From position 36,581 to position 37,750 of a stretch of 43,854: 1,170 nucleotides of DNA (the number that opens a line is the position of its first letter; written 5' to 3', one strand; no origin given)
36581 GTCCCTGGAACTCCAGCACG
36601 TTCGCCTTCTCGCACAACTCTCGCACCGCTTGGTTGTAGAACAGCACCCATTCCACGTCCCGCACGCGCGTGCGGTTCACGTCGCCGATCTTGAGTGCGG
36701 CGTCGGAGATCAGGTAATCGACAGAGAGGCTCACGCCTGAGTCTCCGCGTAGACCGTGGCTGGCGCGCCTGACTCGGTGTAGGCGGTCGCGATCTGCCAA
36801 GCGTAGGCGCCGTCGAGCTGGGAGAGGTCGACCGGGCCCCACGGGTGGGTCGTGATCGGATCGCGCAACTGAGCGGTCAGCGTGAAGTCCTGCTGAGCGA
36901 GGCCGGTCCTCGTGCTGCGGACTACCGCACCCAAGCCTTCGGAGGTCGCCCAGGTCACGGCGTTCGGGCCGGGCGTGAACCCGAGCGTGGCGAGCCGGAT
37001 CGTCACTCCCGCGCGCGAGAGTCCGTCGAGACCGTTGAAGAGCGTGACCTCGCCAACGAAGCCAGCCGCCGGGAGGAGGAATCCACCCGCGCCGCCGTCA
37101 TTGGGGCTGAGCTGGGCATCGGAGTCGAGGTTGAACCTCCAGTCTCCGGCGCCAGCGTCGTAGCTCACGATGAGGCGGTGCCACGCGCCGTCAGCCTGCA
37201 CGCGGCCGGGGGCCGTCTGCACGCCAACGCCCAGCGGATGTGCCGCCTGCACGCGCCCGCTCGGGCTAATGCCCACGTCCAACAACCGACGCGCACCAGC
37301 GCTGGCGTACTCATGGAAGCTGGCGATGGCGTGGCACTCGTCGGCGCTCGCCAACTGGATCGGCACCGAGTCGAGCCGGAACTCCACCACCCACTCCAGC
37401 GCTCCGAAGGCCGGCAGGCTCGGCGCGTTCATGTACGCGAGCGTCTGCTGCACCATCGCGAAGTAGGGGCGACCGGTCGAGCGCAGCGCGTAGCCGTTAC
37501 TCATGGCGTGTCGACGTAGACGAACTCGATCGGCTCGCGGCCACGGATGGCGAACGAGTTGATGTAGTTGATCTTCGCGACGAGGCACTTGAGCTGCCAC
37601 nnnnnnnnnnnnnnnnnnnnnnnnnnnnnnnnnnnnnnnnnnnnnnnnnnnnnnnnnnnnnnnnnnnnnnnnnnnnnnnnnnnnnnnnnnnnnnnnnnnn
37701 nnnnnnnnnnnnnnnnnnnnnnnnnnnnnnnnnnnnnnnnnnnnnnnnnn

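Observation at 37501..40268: Two Sec-signal-peptide proteins wedged between head and tail genes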

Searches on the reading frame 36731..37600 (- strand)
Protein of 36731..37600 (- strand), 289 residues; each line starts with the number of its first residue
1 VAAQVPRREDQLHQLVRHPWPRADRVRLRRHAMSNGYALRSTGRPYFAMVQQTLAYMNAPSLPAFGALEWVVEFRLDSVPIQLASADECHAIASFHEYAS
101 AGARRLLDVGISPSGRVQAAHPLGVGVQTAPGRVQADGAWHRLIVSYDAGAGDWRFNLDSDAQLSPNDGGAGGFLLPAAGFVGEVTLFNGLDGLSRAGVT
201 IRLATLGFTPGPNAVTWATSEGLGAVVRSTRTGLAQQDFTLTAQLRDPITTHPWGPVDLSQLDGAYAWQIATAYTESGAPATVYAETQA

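Call 3: search_protein_families(library=pfam, proteins=[window:36731-37600:-], max_evalue=0.1)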
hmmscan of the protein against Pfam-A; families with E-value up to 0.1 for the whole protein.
window:36731-37600:- (289 aa): 0 families

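Call 4: search_protein_families(library=phrogs, proteins=[window:36731-37600:-], max_evalue=0.1)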
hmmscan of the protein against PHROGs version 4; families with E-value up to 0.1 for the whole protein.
window:36731-37600:- (289 aa): 0 families

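Call 20: search_protein_families(library=ncbifam, proteins=[window:36731-37504:-], max_evalue=1)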
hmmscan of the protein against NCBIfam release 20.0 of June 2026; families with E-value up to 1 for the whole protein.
window:36731-37504:- (257 aa): 0 families

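Call 98: search_protein_families(library=pfam, proteins=[window:36731-37504:-], max_evalue=0.05)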
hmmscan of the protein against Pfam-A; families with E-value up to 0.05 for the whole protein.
window:36731-37504:- (257 aa): 0 families

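Call 105: search_protein_families(library=padloc, proteins=[window:36731-37504:-], max_evalue=0.01)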
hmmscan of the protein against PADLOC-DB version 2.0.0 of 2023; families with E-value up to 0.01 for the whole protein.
window:36731-37504:- (257 aa): 0 families
